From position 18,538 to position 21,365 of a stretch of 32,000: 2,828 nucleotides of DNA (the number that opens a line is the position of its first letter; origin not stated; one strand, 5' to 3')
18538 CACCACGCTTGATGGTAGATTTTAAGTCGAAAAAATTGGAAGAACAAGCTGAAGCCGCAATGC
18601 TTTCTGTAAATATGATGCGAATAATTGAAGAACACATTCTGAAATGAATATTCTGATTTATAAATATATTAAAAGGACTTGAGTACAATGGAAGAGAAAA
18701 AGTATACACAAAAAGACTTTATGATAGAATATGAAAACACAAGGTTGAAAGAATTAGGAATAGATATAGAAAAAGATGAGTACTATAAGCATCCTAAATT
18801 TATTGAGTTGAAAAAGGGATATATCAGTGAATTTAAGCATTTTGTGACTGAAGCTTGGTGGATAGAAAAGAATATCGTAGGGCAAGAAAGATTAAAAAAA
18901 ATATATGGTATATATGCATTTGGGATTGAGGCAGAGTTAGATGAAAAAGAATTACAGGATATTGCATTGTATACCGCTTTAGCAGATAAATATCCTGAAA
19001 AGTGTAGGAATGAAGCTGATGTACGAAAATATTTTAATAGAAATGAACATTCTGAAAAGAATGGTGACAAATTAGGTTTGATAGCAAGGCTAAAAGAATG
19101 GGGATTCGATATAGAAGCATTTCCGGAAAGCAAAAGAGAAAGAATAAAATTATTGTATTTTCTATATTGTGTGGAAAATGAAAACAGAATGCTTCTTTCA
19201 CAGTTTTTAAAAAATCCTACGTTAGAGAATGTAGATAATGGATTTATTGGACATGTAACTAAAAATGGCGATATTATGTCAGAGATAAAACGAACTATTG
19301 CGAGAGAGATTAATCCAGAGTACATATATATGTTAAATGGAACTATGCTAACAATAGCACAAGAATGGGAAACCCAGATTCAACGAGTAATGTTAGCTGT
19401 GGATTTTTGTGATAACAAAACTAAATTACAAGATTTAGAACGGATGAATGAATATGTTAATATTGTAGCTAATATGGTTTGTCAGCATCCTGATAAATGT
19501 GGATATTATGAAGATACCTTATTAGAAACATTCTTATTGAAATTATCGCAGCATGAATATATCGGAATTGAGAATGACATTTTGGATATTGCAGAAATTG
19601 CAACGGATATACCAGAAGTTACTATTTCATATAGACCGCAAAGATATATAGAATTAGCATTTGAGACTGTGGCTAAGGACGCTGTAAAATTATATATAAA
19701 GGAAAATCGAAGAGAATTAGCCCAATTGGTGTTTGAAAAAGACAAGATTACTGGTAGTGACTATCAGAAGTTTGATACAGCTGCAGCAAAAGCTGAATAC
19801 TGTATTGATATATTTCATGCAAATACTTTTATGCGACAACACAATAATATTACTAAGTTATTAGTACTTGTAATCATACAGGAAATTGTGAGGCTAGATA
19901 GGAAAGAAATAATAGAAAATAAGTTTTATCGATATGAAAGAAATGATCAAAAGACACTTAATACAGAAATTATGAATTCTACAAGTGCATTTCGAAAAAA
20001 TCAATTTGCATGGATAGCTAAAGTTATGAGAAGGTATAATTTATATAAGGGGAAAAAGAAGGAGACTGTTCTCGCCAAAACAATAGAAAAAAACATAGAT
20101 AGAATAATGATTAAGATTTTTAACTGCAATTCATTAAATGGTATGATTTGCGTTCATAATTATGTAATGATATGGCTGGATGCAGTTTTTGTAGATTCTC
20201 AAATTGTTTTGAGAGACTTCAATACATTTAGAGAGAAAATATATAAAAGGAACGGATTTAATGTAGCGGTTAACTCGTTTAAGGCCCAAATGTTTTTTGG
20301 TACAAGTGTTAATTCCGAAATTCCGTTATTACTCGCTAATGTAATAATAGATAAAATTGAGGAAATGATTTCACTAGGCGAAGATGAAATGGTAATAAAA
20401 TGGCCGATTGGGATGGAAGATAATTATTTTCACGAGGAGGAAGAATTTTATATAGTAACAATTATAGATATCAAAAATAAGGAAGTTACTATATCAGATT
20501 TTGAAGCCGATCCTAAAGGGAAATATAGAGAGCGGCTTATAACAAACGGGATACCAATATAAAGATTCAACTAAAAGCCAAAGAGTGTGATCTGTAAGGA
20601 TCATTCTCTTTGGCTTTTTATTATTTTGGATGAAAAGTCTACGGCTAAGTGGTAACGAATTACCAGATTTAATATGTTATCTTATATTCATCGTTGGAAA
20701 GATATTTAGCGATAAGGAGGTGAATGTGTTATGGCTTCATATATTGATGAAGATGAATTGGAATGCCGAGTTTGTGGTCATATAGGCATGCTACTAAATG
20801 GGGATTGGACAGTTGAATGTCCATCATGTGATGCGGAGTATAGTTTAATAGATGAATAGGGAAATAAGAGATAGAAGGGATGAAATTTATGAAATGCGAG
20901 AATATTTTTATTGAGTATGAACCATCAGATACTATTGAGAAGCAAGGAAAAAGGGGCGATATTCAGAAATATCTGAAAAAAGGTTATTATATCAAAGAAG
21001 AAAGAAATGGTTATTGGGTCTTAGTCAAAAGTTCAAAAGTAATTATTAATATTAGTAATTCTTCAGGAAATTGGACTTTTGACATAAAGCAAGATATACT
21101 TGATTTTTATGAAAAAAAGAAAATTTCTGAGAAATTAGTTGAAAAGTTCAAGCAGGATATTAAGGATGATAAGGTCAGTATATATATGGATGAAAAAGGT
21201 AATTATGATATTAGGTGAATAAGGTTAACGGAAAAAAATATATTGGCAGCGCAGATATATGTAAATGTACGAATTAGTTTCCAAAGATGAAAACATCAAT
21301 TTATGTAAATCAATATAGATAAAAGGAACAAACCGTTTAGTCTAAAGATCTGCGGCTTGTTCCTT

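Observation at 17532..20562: Terminator-insulated, AT-rich two-gene cargo operon (PD-(D/E)xK-like protein plus 624-aa orphan) at the element/rlmD junction: candidate undescribed defence or abortive-infection system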

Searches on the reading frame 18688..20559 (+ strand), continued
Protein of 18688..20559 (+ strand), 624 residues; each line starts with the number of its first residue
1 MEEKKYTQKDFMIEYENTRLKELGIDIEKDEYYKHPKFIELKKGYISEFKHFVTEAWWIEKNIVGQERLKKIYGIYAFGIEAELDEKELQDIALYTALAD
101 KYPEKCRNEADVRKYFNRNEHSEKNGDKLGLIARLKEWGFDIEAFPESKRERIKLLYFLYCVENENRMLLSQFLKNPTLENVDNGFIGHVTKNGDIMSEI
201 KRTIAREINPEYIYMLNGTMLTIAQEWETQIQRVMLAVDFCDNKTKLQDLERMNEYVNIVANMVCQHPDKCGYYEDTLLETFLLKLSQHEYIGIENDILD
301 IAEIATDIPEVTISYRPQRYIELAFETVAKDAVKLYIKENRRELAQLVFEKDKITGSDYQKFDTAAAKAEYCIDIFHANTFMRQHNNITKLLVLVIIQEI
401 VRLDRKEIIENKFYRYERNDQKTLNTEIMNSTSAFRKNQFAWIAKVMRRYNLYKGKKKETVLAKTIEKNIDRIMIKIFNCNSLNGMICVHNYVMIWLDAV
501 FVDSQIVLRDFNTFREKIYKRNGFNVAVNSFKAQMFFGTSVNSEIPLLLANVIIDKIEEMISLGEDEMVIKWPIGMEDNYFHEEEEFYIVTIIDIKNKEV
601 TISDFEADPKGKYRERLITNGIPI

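Call 73: search_protein_families(library=padloc, alignment_id=A3, max_evalue=0.01)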
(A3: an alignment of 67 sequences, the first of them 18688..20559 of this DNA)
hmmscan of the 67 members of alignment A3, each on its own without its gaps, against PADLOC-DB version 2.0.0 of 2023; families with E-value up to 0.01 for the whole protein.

A. member 1, window:18688-20559:+ (624 aa): 0 families

B. families by the number of members that match (of 67 scanned): 5 families
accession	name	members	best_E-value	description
PDLC03229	MTase_II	6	0.00011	Type II methyltransferase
PDLC03758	RT_UG20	1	0.00075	DRT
PDLC02707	PbeA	1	0.0017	PbeA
PDLC03671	Control_protein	1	0.004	control protein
PDLC02071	Cas2_II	1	0.0094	-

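Call 74: search_protein_families(library=pfam, proteins=[P0228, P0232, P0237, P0239, P0247, P0248, P0274, P0282, P0303, P0310], max_evalue=0.1)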
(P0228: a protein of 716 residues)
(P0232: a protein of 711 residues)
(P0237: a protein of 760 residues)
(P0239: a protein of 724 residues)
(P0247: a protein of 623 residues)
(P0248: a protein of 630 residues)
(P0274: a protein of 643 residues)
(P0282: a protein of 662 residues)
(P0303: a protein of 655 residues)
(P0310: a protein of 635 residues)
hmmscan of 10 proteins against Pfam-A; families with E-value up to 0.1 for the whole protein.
P0228 (716 aa): 0 families

P0232 (711 aa): 1 family
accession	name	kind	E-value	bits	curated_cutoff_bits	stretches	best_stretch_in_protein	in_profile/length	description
PF02195.25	ParB_N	-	6.7e-09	36.1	26.3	1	29-96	20-86/95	ParB N-terminal domain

P0237 (760 aa): 0 families

P0239 (724 aa): 1 family
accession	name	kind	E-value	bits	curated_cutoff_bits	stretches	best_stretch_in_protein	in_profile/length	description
PF02195.25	ParB_N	-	6.4e-13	49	26.3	1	11-95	2-85/95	ParB N-terminal domain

P0247 (623 aa): 2 families
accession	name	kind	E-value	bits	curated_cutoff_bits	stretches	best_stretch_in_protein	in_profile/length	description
PF02195.25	ParB_N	-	0.0013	19.2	26.3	1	58-118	32-85/95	ParB N-terminal domain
PF23121.1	SPOC_AIPP2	-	0.031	14.9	28.1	0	434-470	56-93/131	AIPP2, SPOC-like domain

P0248 (630 aa): 1 family
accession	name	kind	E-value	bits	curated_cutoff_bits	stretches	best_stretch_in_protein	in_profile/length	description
PF02195.25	ParB_N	-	1.2e-13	51.3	26.3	1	14-97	5-87/95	ParB N-terminal domain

P0274 (643 aa): 2 families
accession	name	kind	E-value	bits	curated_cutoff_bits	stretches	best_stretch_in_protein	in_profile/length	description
PF02195.25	ParB_N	-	3.6e-09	37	26.3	1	15-97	6-86/95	ParB N-terminal domain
PF17835.6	NOG1_N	-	0.0063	17.1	22.9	0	189-256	92-160/160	NOG1 N-terminal helical domain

P0282 (662 aa): 1 family
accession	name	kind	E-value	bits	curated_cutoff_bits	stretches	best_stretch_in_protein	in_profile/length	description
PF02195.25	ParB_N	-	3.6e-09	37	26.3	1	37-113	3-79/95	ParB N-terminal domain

P0303 (655 aa): 1 family
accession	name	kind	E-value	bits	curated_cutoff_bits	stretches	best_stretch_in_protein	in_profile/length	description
PF02195.25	ParB_N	-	4.7e-05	23.8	26.3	1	90-137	41-87/95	ParB N-terminal domain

P0310 (635 aa): 0 families

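Call 75: find_encoding_contigs(protein=P0248, flank=6000, max_places=3)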
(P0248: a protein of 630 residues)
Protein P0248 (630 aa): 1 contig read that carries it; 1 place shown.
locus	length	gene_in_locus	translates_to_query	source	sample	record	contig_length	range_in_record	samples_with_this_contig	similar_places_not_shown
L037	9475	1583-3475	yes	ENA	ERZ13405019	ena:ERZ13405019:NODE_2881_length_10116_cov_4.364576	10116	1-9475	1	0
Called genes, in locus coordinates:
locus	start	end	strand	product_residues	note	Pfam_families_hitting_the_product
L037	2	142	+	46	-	?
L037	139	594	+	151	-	-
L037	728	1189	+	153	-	PF00239:Resolvase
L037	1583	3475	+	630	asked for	PF02195:ParB_N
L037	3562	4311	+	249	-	PF10263:SprT-like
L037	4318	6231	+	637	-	PF02534:T4SS-DNA_transf, PF10412:TrwB_AAD_bind, PF12696:TraG-D_C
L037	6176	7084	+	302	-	PF03389:MobA_MobL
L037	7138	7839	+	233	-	-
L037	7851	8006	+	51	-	-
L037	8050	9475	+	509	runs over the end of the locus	PF00239:Resolvase, PF07508:Recombinase, PF13408:Zn_ribbon_recom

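Call 78: find_encoding_contigs(protein=P0239, flank=6000, max_places=3)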
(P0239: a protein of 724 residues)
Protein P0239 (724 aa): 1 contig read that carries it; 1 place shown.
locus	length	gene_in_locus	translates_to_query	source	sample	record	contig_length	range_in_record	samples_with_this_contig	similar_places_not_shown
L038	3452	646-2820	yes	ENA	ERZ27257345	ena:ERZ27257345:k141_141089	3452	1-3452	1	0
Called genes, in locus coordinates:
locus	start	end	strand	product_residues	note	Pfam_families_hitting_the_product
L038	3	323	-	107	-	?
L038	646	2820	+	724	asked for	PF02195:ParB_N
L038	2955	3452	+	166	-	?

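Call 90: search_protein_families(library=padloc, alignment_id=A4, max_evalue=0.00001)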
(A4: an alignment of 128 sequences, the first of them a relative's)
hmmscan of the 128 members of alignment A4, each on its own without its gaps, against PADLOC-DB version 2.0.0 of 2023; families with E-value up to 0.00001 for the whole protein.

A. member 1, L003:2313-3206:+ (298 aa): 1 family
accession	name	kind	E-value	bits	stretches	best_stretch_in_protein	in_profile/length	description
PDLC04995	PDC-S32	-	3.3e-87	290.7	1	5-297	3-300/301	-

B. families by the number of members that match (of 128 scanned): 205 families (the first 25 are shown)
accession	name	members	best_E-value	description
PDLC02926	HTH_VI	6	2.2e-13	-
PDLC03947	RmrA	6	9.6e-11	-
PDLC03954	RmrA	6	3.5e-10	-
PDLC03944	RmrA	6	4.8e-08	-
PDLC03952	RmrA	5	6.5e-10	-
PDLC04775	PDC-M69A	5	1.7e-09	-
PDLC04142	capH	4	7e-13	capH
PDLC04140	mad8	3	1.6e-21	mads_8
PDLC03945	RmrA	3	1.2e-11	-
PDLC03949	RmrA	3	4.9e-10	-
PDLC03951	RmrA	3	8.9e-08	-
PDLC03279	MTase_II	2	1.1e-36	Type II methyltransferase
PDLC02684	DndH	2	7.6e-22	DndH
PDLC04141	capP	2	1.8e-16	capP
PDLC02685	DndH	2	4.3e-15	DndH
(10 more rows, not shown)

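Call 98: find_related_loci(query=A6, collection=viral_contigs, flank=7000)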
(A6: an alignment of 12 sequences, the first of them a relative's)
Query A6 (630 aa) in viral_contigs; peptide patterns used: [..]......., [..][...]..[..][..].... (x = any residue, [..] = any of these).
50 stretches matched a pattern; 1 encode a relative of the query (tblastn E <= 1e-3); 1 distinct loci.
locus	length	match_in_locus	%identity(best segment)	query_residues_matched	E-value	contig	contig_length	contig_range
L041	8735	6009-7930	55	2-618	0e+0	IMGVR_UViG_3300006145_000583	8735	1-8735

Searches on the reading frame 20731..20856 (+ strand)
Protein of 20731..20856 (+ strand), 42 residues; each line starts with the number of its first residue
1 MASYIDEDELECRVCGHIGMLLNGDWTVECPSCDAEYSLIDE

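Call 12: search_protein_families(library=ncbifam, proteins=[window:20731-20856:+], max_evalue=1)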
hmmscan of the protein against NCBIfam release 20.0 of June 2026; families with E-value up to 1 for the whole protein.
window:20731-20856:+ (42 aa): 7 families
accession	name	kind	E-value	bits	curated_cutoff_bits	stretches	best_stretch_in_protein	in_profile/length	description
NF041911.1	HVO_0649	equivalog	0.004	17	70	1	3-34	16-45/65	HVO_0649 family zinc finger protein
TIGR02098.1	MJ0042_CXXC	domain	0.022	14.4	20.9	1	27-38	2-13/38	MJ0042-type zinc finger domain-containing protein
NF047912.1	ECs_2282_CxxC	subfamily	0.051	13.5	37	1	10-38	3-38/60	ECs_2282 family putative zinc-binding protein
NF033497.1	rubre_like_arch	subfamily_domain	0.058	13.1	32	1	11-36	2-25/34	rubrerythrin-like domain-containing protein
NF041915.1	HVO_2901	equivalog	0.066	13.1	80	1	6-36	12-45/55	HVO_2901 family zinc finger protein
TIGR02605.1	CxxC_CxxC_SSSS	subfamily_domain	0.08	13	31.3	1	11-35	7-34/52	FmdB family zinc ribbon protein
NF041591.1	CxxC_VVA0879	subfamily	0.15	12.1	37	1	25-38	19-32/101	VVA0879 family protein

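Call 13: search_protein_families(library=phrogs, proteins=[window:20731-20856:+], max_evalue=1)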
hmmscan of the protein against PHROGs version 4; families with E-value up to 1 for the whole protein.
window:20731-20856:+ (42 aa): 13 families
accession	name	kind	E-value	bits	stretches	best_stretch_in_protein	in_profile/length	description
phrog_5602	-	unknown function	0.013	16.1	0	28-41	19-32/60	-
phrog_17050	-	unknown function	0.036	15.3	1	15-38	19-41/64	-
phrog_9188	-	unknown function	0.059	14.6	1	9-38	38-65/70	-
phrog_6504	-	unknown function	0.089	14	0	25-41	5-21/61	-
phrog_15796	-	unknown function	0.099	13.4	1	12-35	16-36/52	-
phrog_20137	-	DNA, RNA and nucleotide metabolism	0.14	13.3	1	25-37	25-37/38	ribonucleotide reductase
phrog_3207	-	unknown function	0.15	13.2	1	8-38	25-55/90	-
phrog_4446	-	unknown function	0.16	12.6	0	4-20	168-184/204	-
phrog_9369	-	unknown function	0.18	12.6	0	5-17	36-48/69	-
phrog_4615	-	unknown function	0.29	12.3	0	27-41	24-38/61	-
phrog_19886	-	unknown function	0.3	11.7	0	8-22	8-22/61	-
phrog_33271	-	unknown function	0.34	12.1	0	23-39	59-75/97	-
phrog_23186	-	unknown function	0.77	10.9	0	6-17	46-57/67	-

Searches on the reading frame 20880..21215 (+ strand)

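Call 7: search_protein_families(library=pfam, proteins=[window:20880-21215:+], max_evalue=1)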
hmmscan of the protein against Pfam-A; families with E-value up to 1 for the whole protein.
window:20880-21215:+ (112 aa): 1 family
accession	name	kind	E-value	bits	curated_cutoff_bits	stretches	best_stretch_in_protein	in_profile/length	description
PF17273.7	DUF5338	-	0.079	13.5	25.9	0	25-40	29-44/69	Family of unknown function (DUF5338)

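Call 8: search_protein_families(library=padloc, proteins=[window:20880-21215:+], max_evalue=1)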
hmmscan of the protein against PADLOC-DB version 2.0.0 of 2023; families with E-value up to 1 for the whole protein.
window:20880-21215:+ (112 aa): 0 families

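Call 12: search_protein_families(library=ncbifam, proteins=[window:20880-21215:+], max_evalue=1)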
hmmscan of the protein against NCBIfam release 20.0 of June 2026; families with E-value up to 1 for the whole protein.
window:20880-21215:+ (112 aa): 0 families

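Call 13: search_protein_families(library=phrogs, proteins=[window:20880-21215:+], max_evalue=1)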
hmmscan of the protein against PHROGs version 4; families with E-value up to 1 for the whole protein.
window:20880-21215:+ (112 aa): 4 families
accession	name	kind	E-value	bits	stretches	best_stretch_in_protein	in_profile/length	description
phrog_5022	-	unknown function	0.052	14.7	1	28-93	36-101/112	-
phrog_29611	-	unknown function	0.17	13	1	29-91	31-92/157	-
phrog_24517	-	unknown function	0.35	12.1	0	1-43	1-42/110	-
phrog_12970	-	unknown function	0.6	11.3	0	74-100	33-59/65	-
